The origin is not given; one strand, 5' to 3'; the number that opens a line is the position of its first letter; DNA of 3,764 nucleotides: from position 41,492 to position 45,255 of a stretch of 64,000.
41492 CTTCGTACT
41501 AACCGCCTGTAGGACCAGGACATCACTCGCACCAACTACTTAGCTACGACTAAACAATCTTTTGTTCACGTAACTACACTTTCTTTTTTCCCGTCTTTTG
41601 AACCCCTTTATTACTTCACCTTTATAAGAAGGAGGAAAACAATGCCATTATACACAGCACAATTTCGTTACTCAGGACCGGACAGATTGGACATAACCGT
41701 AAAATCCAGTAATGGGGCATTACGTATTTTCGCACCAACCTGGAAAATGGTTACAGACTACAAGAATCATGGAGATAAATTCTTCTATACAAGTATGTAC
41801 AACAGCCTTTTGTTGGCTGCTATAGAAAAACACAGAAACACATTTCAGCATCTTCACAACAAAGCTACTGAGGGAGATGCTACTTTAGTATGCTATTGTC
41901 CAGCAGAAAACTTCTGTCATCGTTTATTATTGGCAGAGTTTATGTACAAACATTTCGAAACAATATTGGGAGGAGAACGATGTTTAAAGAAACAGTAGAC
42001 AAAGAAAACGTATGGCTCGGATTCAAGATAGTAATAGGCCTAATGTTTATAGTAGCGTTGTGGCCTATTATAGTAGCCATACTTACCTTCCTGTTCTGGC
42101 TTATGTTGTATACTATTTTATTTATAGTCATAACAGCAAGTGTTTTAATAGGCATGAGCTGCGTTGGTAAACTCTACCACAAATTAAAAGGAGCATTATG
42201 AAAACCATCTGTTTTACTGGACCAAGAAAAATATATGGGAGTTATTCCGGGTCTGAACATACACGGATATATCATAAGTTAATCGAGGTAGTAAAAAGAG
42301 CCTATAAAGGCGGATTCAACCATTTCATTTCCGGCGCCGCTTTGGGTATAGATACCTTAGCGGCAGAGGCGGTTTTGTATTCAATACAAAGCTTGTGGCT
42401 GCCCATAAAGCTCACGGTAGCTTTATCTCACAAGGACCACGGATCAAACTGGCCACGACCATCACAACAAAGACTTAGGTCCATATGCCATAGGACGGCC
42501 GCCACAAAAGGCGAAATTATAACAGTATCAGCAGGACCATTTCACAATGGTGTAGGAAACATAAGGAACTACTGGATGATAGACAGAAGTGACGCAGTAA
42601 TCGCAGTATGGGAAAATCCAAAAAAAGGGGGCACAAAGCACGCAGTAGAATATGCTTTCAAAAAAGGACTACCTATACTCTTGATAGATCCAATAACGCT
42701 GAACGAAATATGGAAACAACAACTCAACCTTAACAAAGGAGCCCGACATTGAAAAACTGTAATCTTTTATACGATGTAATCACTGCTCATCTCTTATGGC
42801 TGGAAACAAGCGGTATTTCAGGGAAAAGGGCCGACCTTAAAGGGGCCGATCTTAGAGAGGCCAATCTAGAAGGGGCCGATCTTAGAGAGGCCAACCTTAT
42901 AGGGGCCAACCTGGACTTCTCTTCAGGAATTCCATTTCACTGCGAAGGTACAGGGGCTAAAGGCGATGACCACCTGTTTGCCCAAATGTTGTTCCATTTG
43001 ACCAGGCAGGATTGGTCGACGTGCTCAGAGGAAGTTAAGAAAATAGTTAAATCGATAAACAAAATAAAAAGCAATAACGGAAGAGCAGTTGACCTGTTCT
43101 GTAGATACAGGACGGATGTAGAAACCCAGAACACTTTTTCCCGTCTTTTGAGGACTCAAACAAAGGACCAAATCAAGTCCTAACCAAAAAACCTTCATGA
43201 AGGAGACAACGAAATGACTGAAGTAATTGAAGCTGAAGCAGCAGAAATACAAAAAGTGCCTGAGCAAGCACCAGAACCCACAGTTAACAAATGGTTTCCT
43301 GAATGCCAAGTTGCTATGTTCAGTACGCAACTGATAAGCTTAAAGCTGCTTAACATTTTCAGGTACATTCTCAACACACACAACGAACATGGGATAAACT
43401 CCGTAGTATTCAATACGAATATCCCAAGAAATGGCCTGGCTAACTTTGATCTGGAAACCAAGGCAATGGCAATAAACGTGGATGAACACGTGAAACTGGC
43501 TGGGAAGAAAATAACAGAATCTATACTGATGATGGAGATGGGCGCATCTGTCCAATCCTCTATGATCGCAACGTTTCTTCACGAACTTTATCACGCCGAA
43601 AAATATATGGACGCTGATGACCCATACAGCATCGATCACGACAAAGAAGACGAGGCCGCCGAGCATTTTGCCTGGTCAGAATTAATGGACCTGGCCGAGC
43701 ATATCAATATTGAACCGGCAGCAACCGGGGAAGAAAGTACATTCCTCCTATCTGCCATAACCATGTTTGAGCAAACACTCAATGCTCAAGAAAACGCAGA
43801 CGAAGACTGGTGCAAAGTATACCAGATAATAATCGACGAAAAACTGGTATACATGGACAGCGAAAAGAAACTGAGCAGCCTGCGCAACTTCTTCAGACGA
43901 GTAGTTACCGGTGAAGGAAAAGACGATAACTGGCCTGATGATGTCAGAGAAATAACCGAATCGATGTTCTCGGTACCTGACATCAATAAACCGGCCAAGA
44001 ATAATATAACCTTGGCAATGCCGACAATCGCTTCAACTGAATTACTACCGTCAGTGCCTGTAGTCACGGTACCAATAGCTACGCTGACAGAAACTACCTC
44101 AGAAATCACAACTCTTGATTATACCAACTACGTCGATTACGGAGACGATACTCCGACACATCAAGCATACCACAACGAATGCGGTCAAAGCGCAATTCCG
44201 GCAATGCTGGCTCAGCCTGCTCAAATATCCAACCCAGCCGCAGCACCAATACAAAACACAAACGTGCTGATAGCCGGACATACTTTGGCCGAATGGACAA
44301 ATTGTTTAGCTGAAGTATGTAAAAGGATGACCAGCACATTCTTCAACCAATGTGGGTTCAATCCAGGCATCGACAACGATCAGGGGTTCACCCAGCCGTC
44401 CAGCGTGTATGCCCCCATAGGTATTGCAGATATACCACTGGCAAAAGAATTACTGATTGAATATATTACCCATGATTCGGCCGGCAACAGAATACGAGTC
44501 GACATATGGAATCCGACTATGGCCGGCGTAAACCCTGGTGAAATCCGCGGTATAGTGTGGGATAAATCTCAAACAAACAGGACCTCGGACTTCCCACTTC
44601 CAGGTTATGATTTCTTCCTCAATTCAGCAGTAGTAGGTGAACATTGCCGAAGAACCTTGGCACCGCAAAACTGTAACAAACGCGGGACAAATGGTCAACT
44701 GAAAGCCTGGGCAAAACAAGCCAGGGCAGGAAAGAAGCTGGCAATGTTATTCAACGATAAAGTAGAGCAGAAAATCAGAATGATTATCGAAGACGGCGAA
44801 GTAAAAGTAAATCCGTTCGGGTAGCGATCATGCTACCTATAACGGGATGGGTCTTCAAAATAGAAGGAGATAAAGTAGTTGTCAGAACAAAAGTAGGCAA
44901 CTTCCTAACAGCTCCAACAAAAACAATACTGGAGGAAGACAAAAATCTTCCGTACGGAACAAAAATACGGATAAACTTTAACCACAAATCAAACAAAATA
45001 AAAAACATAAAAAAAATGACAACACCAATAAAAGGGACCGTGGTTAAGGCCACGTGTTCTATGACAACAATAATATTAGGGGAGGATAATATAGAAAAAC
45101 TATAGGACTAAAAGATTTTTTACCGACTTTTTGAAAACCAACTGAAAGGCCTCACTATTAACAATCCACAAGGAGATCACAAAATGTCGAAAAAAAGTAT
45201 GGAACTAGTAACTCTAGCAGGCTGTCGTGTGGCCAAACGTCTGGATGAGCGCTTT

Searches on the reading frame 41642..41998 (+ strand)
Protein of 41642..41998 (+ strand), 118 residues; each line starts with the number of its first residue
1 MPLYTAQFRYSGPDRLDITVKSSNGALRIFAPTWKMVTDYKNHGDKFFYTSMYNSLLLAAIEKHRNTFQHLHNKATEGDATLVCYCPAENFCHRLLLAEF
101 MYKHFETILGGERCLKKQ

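Call 15: search_protein_families(library=phrogs, proteins=[window:41642-41998:+], max_evalue=0.00001)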
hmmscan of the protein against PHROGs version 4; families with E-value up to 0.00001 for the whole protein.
window:41642-41998:+ (118 aa): 2 families
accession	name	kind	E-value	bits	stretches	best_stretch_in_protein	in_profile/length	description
phrog_2450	-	unknown function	1.8e-23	84.6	1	11-104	54-156/346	-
phrog_22076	-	unknown function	4.4e-07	31.1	1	49-102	16-66/83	-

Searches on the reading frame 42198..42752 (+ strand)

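Call 8: search_protein_families(library=pfam, proteins=[window:42198-42752:+], max_evalue=0.01)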
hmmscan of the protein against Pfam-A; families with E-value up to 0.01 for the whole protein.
window:42198-42752:+ (184 aa): 3 families
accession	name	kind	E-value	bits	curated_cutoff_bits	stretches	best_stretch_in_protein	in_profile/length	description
PF06908.16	YpsA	-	1e-11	45.6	27.7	1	24-164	24-164/168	YspA SLOG family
PF02481.21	DNA_processg_A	-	0.00032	20.4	29.6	1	42-167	76-191/212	DNA recombination-mediator protein A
PF18306.6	LDcluster4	-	0.0098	16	26.3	0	117-171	80-130/151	SLOG cluster4 family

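Call 9: search_protein_families(library=phrogs, proteins=[window:42198-42752:+], max_evalue=0.001)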
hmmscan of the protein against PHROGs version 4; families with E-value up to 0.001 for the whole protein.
window:42198-42752:+ (184 aa): 2 families
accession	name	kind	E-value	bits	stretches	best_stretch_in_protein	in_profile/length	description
phrog_289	-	other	1.6e-14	54.7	1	12-163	27-138/500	GTP-binding domain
phrog_4299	-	unknown function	0.00016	21.9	0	43-168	149-264/322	-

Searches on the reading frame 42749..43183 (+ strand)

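Call 8: search_protein_families(library=pfam, proteins=[window:42749-43183:+], max_evalue=0.01)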
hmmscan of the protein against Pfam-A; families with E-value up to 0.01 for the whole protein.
window:42749-43183:+ (144 aa): 1 family
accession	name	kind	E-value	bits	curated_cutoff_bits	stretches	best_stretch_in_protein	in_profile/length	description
PF00805.28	Pentapeptide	-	4.4e-11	42.6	20.2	1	27-55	5-33/40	Pentapeptide repeats (8 copies)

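Call 9: search_protein_families(library=phrogs, proteins=[window:42749-43183:+], max_evalue=0.001)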
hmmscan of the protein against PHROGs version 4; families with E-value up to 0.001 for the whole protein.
window:42749-43183:+ (144 aa): 3 families
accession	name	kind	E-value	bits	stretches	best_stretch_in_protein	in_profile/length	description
phrog_7713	-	unknown function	2.9e-16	60.1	1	7-56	9-58/103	-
phrog_923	-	unknown function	6.2e-05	21.9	1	11-56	776-820/990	-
phrog_31265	-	unknown function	0.00059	20.8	1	27-56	63-92/264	-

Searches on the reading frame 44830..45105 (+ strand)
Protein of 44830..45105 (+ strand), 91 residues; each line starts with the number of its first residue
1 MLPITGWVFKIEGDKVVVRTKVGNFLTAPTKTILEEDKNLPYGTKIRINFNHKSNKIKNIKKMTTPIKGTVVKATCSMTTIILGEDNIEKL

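Call 9: search_protein_families(library=phrogs, proteins=[window:44830-45105:+], max_evalue=0.001)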
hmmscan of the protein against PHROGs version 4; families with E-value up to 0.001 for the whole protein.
window:44830-45105:+ (91 aa): 0 families

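Call 43: search_protein_families(library=pfam, proteins=[window:44830-45105:+], max_evalue=1)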
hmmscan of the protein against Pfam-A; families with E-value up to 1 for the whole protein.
window:44830-45105:+ (91 aa): 6 families
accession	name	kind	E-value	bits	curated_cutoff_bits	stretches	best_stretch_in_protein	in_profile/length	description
PF23284.2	KOW2_Spt5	-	0.0064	16.7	28.9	1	4-25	15-36/50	Transcription elongation factor SPT5, second KOW domain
PF12791.13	RsgI_N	-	0.015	15.6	25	1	5-31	3-29/40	Anti-sigma factor N-terminus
PF02736.25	Myosin_N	-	0.016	15.5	27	1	4-28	16-40/45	Myosin N-terminal SH3-like domain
PF13028.12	DUF3889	-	0.11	12.9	25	1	35-61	64-90/93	Protein of unknown function (DUF3889)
PF18174.6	HU-CCDC81_bac_1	-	0.16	12.4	26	1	14-53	16-54/59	CCDC81-like prokaryotic HU domain 1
PF15424.11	ODAM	-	0.3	11.2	27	1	27-81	194-246/264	Odontogenic ameloblast-associated family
